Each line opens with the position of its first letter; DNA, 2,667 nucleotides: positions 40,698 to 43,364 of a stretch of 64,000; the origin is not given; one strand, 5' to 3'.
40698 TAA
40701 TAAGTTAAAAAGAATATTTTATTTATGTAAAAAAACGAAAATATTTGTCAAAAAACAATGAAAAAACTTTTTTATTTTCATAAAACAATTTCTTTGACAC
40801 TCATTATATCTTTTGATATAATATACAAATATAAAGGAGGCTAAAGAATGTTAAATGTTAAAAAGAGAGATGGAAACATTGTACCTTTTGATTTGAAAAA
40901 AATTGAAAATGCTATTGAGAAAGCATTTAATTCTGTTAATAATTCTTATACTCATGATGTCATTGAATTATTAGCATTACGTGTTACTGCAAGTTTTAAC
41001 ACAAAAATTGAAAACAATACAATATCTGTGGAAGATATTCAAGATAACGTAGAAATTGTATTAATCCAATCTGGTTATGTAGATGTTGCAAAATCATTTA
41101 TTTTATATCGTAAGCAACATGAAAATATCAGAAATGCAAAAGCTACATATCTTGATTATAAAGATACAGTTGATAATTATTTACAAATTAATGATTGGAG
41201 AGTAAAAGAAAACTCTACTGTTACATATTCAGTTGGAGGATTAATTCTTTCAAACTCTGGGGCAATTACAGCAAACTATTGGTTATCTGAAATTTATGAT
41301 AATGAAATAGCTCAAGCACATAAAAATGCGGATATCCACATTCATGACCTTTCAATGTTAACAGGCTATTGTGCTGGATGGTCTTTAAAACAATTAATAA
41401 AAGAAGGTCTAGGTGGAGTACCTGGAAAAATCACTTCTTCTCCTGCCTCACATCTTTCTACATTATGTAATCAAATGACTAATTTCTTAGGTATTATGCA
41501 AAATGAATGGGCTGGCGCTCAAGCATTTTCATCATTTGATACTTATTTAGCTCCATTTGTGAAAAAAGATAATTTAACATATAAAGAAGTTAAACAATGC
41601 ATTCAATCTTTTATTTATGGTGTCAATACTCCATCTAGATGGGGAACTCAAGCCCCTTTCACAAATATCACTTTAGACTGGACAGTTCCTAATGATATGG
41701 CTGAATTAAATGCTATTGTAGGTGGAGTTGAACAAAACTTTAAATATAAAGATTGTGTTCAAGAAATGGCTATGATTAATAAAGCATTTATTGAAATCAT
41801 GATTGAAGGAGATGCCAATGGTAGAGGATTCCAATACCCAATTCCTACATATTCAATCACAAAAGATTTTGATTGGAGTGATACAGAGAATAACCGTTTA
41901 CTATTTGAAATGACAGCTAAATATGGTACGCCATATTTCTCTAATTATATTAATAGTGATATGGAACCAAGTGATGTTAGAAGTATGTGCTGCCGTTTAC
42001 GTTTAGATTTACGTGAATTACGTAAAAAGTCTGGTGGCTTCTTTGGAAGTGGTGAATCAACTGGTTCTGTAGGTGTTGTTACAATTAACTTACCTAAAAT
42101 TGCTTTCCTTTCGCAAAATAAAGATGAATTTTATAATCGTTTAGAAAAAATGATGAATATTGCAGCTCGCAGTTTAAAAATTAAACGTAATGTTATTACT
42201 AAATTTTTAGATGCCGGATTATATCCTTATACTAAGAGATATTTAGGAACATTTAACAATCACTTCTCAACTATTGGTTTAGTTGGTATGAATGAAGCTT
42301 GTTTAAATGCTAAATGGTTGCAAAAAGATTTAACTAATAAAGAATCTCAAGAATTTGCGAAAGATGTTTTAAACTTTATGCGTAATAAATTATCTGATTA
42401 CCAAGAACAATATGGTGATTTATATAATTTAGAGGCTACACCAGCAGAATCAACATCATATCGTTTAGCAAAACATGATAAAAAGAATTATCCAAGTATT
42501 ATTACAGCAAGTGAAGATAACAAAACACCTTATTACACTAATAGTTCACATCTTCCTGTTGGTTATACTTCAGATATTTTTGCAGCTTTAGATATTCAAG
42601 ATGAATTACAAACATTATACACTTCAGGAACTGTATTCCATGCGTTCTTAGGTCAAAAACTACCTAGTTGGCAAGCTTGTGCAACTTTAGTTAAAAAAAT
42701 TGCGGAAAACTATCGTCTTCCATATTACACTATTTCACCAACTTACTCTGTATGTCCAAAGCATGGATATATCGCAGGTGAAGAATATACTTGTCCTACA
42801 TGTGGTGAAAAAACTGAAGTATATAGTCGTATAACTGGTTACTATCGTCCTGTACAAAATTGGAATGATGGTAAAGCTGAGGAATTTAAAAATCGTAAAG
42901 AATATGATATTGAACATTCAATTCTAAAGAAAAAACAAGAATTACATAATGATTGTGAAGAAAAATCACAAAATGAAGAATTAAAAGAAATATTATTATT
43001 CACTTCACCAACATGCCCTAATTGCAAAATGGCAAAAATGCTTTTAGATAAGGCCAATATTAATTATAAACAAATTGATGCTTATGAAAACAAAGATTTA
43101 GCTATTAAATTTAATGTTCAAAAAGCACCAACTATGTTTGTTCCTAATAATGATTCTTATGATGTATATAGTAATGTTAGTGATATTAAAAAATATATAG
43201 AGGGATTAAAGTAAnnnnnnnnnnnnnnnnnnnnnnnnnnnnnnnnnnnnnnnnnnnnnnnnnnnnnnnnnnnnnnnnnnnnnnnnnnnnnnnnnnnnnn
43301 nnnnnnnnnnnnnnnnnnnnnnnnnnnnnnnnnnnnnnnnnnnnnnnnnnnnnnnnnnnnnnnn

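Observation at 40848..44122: Class III RNR with a built-in redoxin domain and coupled thioredoxin reductase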

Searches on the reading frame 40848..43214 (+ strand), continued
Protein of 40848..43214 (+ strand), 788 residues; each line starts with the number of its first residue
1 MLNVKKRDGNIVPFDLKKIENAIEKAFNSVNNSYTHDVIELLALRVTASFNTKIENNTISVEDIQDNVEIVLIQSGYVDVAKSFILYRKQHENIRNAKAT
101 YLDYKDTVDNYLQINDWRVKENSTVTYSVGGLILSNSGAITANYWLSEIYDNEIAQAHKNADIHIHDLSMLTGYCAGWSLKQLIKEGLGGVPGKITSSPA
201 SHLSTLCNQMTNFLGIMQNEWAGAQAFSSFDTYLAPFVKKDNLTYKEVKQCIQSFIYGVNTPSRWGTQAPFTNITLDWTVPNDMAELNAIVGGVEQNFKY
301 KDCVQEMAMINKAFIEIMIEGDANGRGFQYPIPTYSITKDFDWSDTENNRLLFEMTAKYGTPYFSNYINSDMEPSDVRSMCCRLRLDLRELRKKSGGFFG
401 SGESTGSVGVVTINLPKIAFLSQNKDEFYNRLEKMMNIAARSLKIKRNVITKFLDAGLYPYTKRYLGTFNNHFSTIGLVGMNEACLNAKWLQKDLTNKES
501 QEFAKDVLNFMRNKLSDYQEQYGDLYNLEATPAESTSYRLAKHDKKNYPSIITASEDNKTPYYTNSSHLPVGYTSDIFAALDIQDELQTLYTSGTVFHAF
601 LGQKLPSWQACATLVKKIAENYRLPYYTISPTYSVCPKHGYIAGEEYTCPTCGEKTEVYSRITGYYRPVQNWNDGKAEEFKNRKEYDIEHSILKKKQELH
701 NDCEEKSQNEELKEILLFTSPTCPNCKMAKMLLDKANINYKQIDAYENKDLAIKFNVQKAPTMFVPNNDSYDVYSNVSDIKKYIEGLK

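Call 9: find_homologous_proteins(query=window:40848-43214:+, max_evalue=1e-20)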
Query window:40848-43214:+ (788 aa): 8000 proteins with E <= 1e-20 among 8000 candidates; the best 120 are listed.
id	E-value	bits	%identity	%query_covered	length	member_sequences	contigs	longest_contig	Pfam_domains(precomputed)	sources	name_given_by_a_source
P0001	0.0e+0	1823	100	100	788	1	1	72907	PF00462.31,PF00085.27,PF03477.22,PF13597.12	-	-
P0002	0.0e+0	1770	97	100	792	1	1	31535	PF00462.31,PF00085.27,PF03477.22,PF13597.12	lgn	-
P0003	0.0e+0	1768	97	100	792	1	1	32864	PF00462.31,PF00085.27,PF03477.22,PF13597.12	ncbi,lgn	-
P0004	0.0e+0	1763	96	100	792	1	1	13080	PF00462.31,PF00085.27,PF03477.22,PF13597.12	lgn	-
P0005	0.0e+0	1691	92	100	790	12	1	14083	PF00462.31,PF00085.27,PF03477.22,PF13597.12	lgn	-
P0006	0.0e+0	1678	72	66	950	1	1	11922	PF00085.27,PF03477.22,PF13597.12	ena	-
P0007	0.0e+0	1654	90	100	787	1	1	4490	PF00462.31,PF03477.22,PF13597.12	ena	-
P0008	0.0e+0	1654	90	100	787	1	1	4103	PF00462.31,PF03477.22,PF13597.12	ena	-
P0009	0.0e+0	1653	90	100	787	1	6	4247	PF00462.31,PF03477.22,PF13597.12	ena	-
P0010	0.0e+0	1651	90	100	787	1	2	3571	PF00462.31,PF03477.22,PF13597.12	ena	-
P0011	0.0e+0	1651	90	100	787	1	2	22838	PF00462.31,PF03477.22,PF13597.12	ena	-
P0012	0.0e+0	1650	90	100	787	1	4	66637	PF00462.31,PF03477.22,PF13597.12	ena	-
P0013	0.0e+0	1645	89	100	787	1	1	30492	PF00462.31,PF03477.22,PF13597.12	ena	-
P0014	0.0e+0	1643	89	100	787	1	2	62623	PF00462.31,PF03477.22,PF13597.12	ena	-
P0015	0.0e+0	1624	87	100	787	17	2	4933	PF00462.31,PF00085.27,PF03477.22,PF13597.12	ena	-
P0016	0.0e+0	1622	89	100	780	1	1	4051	PF00462.31,PF03477.22,PF13597.12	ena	-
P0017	0.0e+0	1618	88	100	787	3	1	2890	PF00462.31,PF03477.22,PF13597.12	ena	-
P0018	0.0e+0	1616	87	100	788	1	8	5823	PF00462.31,PF03477.22,PF13597.12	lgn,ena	-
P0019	0.0e+0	1614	87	100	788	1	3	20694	PF00462.31,PF03477.22,PF13597.12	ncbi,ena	-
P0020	0.0e+0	1613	87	100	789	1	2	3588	PF00462.31,PF00085.27,PF03477.22,PF13597.12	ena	-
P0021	0.0e+0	1611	87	100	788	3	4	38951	PF00462.31,PF00085.27,PF03477.22,PF13597.12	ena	-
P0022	0.0e+0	1611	87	100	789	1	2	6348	PF00462.31,PF00085.27,PF03477.22,PF13597.12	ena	-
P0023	0.0e+0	1610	87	100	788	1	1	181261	PF00462.31,PF00085.27,PF03477.22,PF13597.12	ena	-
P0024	0.0e+0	1609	87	100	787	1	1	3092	PF00462.31,PF03477.22,PF13597.12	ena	-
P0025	0.0e+0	1607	87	100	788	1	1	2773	PF00462.31,PF00085.27,PF03477.22,PF13597.12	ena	-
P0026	0.0e+0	1606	87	100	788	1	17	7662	PF00462.31,PF00085.27,PF03477.22,PF13597.12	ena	-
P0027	0.0e+0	1606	86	100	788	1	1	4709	PF00462.31,PF00085.27,PF03477.22,PF13597.12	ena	-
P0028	0.0e+0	1605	86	100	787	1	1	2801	PF00462.31,PF00085.27,PF03477.22,PF13597.12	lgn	-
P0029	0.0e+0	1605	87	100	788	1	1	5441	PF00462.31,PF00085.27,PF03477.22,PF13597.12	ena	-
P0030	0.0e+0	1604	86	100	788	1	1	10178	PF00462.31,PF00085.27,PF03477.22,PF13597.12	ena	-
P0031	0.0e+0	1604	86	100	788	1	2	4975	PF00462.31,PF00085.27,PF03477.22,PF13597.12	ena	-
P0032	0.0e+0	1602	86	100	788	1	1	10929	PF00462.31,PF03477.22,PF13597.12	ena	-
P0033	0.0e+0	1600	86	100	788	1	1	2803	PF00462.31,PF00085.27,PF03477.22,PF13597.12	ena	-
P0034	0.0e+0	1600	86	100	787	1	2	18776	PF00462.31,PF03477.22,PF13597.12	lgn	-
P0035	0.0e+0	1600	86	100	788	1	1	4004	PF00462.31,PF00085.27,PF03477.22,PF13597.12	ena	-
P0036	0.0e+0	1600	86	100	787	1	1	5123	PF00462.31,PF00085.27,PF03477.22,PF13597.12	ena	-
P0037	0.0e+0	1599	86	100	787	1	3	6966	PF00462.31,PF03477.22,PF13597.12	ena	-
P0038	0.0e+0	1598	86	100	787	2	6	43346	PF00462.31,PF00085.27,PF03477.22,PF13597.12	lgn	-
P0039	0.0e+0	1598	86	100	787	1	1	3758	PF00462.31,PF03477.22,PF13597.12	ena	-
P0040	0.0e+0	1596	86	100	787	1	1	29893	PF00462.31,PF00085.27,PF03477.22,PF13597.12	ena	-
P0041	0.0e+0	1595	85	100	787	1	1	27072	PF00462.31,PF03477.22,PF13597.12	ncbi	-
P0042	0.0e+0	1591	87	100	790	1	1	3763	PF00462.31,PF00085.27,PF03477.22,PF13597.12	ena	-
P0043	0.0e+0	1587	85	100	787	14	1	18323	PF00462.31,PF00085.27,PF03477.22,PF13597.12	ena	-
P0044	0.0e+0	1550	84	100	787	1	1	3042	PF00462.31,PF03477.22,PF13597.12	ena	-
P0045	0.0e+0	1548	84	100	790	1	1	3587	PF00462.31,PF00085.27,PF03477.22,PF13597.12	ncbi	-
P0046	0.0e+0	1547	84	100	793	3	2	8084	PF00462.31,PF03477.22,PF13597.12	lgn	-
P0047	0.0e+0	1542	82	100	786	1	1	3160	PF00462.31,PF03477.22,PF13597.12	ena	-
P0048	0.0e+0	1542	83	100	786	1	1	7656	PF00462.31,PF00085.27,PF03477.22,PF13597.12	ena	-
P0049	0.0e+0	1541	84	100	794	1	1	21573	PF00462.31,PF00085.27,PF03477.22,PF13597.12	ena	-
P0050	0.0e+0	1541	83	100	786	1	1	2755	PF00462.31,PF03477.22,PF13597.12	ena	-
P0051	0.0e+0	1541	84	100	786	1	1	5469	PF00462.31,PF00085.27,PF03477.22,PF13597.12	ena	-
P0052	0.0e+0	1540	83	100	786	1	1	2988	PF00462.31,PF00085.27,PF03477.22,PF13597.12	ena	-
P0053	0.0e+0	1539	83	100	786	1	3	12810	PF00462.31,PF00085.27,PF03477.22,PF13597.12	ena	-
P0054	0.0e+0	1539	83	100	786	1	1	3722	PF00462.31,PF00085.27,PF03477.22,PF13597.12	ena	-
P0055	0.0e+0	1539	82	100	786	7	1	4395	PF00462.31,PF00085.27,PF03477.22,PF13597.12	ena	-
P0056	0.0e+0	1539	83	100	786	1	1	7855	PF00462.31,PF00085.27,PF03477.22,PF13597.12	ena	-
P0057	0.0e+0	1538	83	100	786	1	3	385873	PF00462.31,PF00085.27,PF03477.22,PF13597.12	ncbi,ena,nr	ncbi:MAG: ribonucleoside triphosphate reductase [Bacilli bacterium]|nr:ribonucleoside triphosphate r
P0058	0.0e+0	1538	83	100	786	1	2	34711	PF00462.31,PF03477.22,PF13597.12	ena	-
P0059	0.0e+0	1537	82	100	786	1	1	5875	PF00462.31,PF03477.22,PF13597.12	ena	-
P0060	0.0e+0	1536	83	100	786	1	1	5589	PF00462.31,PF00085.27,PF03477.22,PF13597.12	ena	-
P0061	0.0e+0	1536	82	100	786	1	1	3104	PF00462.31,PF03477.22,PF13597.12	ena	-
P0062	0.0e+0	1531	82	100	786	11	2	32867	PF00462.31,PF00085.27,PF03477.22,PF13597.12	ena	-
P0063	0.0e+0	1530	82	100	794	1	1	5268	PF00462.31,PF00085.27,PF03477.22,PF13597.12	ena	-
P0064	0.0e+0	1530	82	100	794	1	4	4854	PF00462.31,PF00085.27,PF03477.22,PF13597.12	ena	-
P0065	0.0e+0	1530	82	100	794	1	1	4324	PF00462.31,PF00085.27,PF03477.22,PF13597.12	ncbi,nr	ncbi:MAG: ribonucleoside triphosphate reductase [Bacilli bacterium]|nr:ribonucleoside triphosphate r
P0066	0.0e+0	1530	82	100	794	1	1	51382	PF00462.31,PF00085.27,PF03477.22,PF13597.12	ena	-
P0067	0.0e+0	1530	82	100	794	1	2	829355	PF00462.31,PF00085.27,PF03477.22,PF13597.12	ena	-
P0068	0.0e+0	1529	82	100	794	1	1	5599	PF00462.31,PF00085.27,PF03477.22,PF13597.12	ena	-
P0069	0.0e+0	1529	83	100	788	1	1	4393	PF00462.31,PF00085.27,PF03477.22,PF13597.12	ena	-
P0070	0.0e+0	1528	82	100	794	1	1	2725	PF00462.31,PF00085.27,PF03477.22,PF13597.12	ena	-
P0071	0.0e+0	1528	82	100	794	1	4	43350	PF00462.31,PF00085.27,PF03477.22,PF13597.12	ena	-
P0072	0.0e+0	1527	82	100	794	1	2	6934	PF00462.31,PF00085.27,PF03477.22,PF13597.12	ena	-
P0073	0.0e+0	1527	83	100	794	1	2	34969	PF00462.31,PF00085.27,PF03477.22,PF13597.12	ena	-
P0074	0.0e+0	1526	83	100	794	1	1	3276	PF00462.31,PF00085.27,PF03477.22,PF13597.12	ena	-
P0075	0.0e+0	1526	82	100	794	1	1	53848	PF00462.31,PF00085.27,PF03477.22,PF13597.12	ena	-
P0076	0.0e+0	1525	83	100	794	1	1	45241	PF00462.31,PF00085.27,PF03477.22,PF13597.12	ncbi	-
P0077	0.0e+0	1525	82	100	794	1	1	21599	PF00462.31,PF00085.27,PF03477.22,PF13597.12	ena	-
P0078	0.0e+0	1524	83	100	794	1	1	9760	PF00462.31,PF00085.27,PF03477.22,PF13597.12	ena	-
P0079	0.0e+0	1524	82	100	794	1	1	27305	PF00462.31,PF00085.27,PF03477.22,PF13597.12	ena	-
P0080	0.0e+0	1524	83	100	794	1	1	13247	PF00462.31,PF00085.27,PF03477.22,PF13597.12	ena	-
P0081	0.0e+0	1524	82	100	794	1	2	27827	PF00462.31,PF00085.27,PF03477.22,PF13597.12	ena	-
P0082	0.0e+0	1523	82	100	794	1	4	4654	PF00462.31,PF00085.27,PF03477.22,PF13597.12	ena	-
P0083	0.0e+0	1523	82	100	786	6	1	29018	PF00462.31,PF03477.22,PF13597.12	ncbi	-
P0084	0.0e+0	1522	83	100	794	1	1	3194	PF00462.31,PF00085.27,PF03477.22,PF13597.12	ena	-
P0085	0.0e+0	1522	82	100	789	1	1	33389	PF00462.31,PF00085.27,PF03477.22,PF13597.12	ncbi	-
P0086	0.0e+0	1521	82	100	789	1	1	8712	PF00462.31,PF03477.22,PF13597.12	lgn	-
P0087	0.0e+0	1521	82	100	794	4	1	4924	PF00462.31,PF00085.27,PF03477.22,PF13597.12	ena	-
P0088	0.0e+0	1520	82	100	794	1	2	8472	PF00462.31,PF00085.27,PF03477.22,PF13597.12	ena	-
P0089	0.0e+0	1520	83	100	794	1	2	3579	PF00462.31,PF00085.27,PF03477.22,PF13597.12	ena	-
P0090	0.0e+0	1520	82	100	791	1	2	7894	PF00462.31,PF00085.27,PF03477.22,PF13597.12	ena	-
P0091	0.0e+0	1520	82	100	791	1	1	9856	PF00462.31,PF00085.27,PF03477.22,PF13597.12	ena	-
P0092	0.0e+0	1519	83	100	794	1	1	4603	PF00462.31,PF00085.27,PF03477.22,PF13597.12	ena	-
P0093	0.0e+0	1518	82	100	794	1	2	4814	PF00462.31,PF00085.27,PF03477.22,PF13597.12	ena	-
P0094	0.0e+0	1518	83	100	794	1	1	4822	PF00462.31,PF00085.27,PF03477.22,PF13597.12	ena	-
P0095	0.0e+0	1518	82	100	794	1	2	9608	PF00462.31,PF00085.27,PF03477.22,PF13597.12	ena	-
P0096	0.0e+0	1515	82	100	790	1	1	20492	PF00462.31,PF03477.22,PF13597.12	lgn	-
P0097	0.0e+0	1514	81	100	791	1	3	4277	PF00462.31,PF00085.27,PF03477.22,PF13597.12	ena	-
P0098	0.0e+0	1514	82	100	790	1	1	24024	PF00462.31,PF03477.22,PF13597.12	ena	-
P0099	0.0e+0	1514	82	100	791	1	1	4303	PF00462.31,PF00085.27,PF03477.22,PF13597.12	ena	-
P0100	0.0e+0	1514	82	100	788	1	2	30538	PF00462.31,PF03477.22,PF13597.12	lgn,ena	-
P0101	0.0e+0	1514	82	100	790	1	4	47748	PF00462.31,PF03477.22,PF13597.12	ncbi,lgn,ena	-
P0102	0.0e+0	1513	82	100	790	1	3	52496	PF00462.31,PF03477.22,PF13597.12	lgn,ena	-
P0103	0.0e+0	1513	82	100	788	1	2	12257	PF00462.31,PF03477.22,PF13597.12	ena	-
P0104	0.0e+0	1513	82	100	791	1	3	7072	PF00462.31,PF00085.27,PF03477.22,PF13597.12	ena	-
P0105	0.0e+0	1513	82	100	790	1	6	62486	PF00462.31,PF03477.22,PF13597.12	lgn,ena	-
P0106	0.0e+0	1513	82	100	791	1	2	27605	PF00462.31,PF00085.27,PF03477.22,PF13597.12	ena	-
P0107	0.0e+0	1512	82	100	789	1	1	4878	PF00462.31,PF03477.22,PF13597.12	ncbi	-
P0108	0.0e+0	1511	82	100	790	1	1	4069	PF00462.31,PF03477.22,PF13597.12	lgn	-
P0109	0.0e+0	1511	82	100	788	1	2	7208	PF00462.31,PF03477.22,PF13597.12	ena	-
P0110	0.0e+0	1511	81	100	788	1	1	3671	PF00462.31,PF03477.22,PF13597.12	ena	-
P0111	0.0e+0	1511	82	100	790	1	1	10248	PF00462.31,PF03477.22,PF13597.12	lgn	-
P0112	0.0e+0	1510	82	100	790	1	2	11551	PF00462.31,PF03477.22,PF13597.12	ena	-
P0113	0.0e+0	1510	82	100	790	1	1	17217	PF00462.31,PF03477.22,PF13597.12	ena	-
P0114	0.0e+0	1510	83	100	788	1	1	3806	PF00462.31,PF03477.22,PF13597.12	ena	-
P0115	0.0e+0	1510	82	100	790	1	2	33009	PF00462.31,PF03477.22,PF13597.12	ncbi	-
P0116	0.0e+0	1510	82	100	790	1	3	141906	PF00462.31,PF03477.22,PF13597.12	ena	-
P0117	0.0e+0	1509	82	100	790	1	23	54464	PF00462.31,PF03477.22,PF13597.12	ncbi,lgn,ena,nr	ncbi:MAG: ribonucleoside triphosphate reductase [Bacilli bacterium]|nr:ribonucleoside triphosphate r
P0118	0.0e+0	1509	82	100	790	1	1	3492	PF00462.31,PF03477.22,PF13597.12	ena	-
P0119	0.0e+0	1509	82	100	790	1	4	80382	PF00462.31,PF03477.22,PF13597.12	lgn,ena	-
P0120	0.0e+0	1509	82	100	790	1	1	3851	PF00462.31,PF03477.22,PF13597.12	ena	-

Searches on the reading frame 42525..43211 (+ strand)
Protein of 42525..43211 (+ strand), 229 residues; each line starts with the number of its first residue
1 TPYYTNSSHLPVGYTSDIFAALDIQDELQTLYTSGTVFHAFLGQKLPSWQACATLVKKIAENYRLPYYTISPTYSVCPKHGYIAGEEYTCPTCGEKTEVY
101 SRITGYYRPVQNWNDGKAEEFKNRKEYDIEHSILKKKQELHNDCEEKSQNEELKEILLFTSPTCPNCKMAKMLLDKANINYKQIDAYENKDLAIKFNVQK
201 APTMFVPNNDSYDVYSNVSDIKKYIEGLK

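Call 26: search_protein_representatives(protein=window:42525-43211:+)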
Query: 229 residues. Proteins with E-value up to 0.001 (for the whole library): 4094; up to 1e-10: 1262; up to 1e-30: 281. The best 150 are listed.
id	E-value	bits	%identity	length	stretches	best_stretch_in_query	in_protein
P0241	1.5e-89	315.9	61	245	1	1-225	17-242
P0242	7.4e-88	310.4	62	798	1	1-226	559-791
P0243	9.0e-88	310.1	63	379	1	1-226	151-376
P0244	3.3e-87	308.3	61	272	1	1-227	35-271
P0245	5.9e-87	307.4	60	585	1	1-226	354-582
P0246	2.6e-85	302.0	61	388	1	1-226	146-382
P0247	3.7e-83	295.0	61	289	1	1-229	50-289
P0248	5.6e-80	284.6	61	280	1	13-226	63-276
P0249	9.2e-80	283.9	55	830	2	1-170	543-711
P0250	2.0e-79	282.8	58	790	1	1-226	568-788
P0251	1.3e-78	280.2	56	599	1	2-226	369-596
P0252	1.6e-77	276.6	62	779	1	1-227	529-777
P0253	7.6e-77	274.4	57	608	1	2-226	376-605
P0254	1.0e-76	273.9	63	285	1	4-197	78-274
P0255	2.8e-76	272.5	58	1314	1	2-228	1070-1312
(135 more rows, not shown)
